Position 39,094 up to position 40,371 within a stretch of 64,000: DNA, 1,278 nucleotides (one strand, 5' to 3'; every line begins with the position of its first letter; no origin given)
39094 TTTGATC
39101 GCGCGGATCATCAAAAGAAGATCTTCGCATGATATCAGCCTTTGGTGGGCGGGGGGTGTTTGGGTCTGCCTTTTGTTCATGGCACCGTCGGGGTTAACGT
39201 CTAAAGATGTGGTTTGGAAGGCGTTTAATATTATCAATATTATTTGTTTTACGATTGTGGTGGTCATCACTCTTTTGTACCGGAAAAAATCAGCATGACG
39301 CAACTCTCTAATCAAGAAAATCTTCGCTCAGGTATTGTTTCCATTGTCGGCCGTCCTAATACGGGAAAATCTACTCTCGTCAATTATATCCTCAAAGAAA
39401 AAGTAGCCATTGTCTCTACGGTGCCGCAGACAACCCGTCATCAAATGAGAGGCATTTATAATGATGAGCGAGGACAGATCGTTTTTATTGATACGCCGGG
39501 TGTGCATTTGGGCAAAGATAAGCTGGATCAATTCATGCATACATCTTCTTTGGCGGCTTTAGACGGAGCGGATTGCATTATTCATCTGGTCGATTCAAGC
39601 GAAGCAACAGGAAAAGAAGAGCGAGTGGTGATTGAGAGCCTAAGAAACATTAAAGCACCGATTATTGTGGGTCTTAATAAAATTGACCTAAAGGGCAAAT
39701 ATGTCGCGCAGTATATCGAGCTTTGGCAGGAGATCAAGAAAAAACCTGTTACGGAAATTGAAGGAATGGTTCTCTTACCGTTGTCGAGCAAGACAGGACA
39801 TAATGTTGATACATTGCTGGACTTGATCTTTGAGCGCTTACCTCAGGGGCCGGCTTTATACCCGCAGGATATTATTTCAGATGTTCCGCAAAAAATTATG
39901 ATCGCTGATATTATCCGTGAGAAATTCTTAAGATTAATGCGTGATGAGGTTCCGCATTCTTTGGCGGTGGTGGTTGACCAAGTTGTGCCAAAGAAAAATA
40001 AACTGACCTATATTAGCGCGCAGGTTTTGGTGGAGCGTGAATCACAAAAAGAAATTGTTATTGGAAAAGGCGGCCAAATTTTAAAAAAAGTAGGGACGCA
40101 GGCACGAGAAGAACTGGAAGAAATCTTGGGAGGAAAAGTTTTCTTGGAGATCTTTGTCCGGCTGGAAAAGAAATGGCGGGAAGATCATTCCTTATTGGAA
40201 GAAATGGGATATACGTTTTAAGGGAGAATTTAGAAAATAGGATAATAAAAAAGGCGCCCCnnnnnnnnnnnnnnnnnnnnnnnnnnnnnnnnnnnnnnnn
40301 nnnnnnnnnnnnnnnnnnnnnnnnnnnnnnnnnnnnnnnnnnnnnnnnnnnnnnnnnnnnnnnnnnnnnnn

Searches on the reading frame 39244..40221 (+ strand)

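Call 9: search_protein_families(library=pfam, proteins=[window:39244-40221:+], max_evalue=0.01)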
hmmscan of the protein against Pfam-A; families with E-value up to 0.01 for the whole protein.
window:39244-40221:+ (325 aa): 12 families
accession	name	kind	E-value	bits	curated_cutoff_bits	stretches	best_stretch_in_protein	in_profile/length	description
PF01926.29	MMR_HSR1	-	9e-25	87.4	21.9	1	32-146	2-113/113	50S ribosome-binding GTPase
PF07650.23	KH_2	-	1.1e-15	57.7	22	1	235-312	1-78/78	KH domain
PF00009.33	GTP_EFTU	-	1.1e-13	51.7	26.5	1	32-200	6-187/188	Elongation factor Tu GTP binding domain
PF02421.24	FeoB_N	-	1.5e-11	44.5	27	1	32-192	3-153/156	Ferrous iron transport protein B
PF00350.29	Dynamin_N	-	3.2e-08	34.2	27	1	32-65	1-34/168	Dynamin family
PF04548.22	AIG1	-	5.5e-06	26.3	27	1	34-136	5-110/212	AIG1 family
PF03193.22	RsgA_GTPase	-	7.8e-06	26.3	30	1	24-87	101-168/174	RsgA GTPase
PF02492.25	cobW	-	0.00051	20.1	20.7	0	64-161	70-169/180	CobW/HypB/UreG, nucleotide-binding domain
PF03029.23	ATP_bind_1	-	0.00097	19.4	27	1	46-161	58-179/240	Conserved hypothetical ATP binding protein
PF09439.16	SRPRB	-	0.002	18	25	1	31-137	5-100/178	Signal recognition particle receptor beta subunit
PF20720.3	nSTAND3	-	0.0023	18.1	27.2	1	29-83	17-72/155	Novel STAND NTPase 3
PF00025.27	Arf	-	0.003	17.5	22.3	0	32-195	17-170/174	ADP-ribosylation factor family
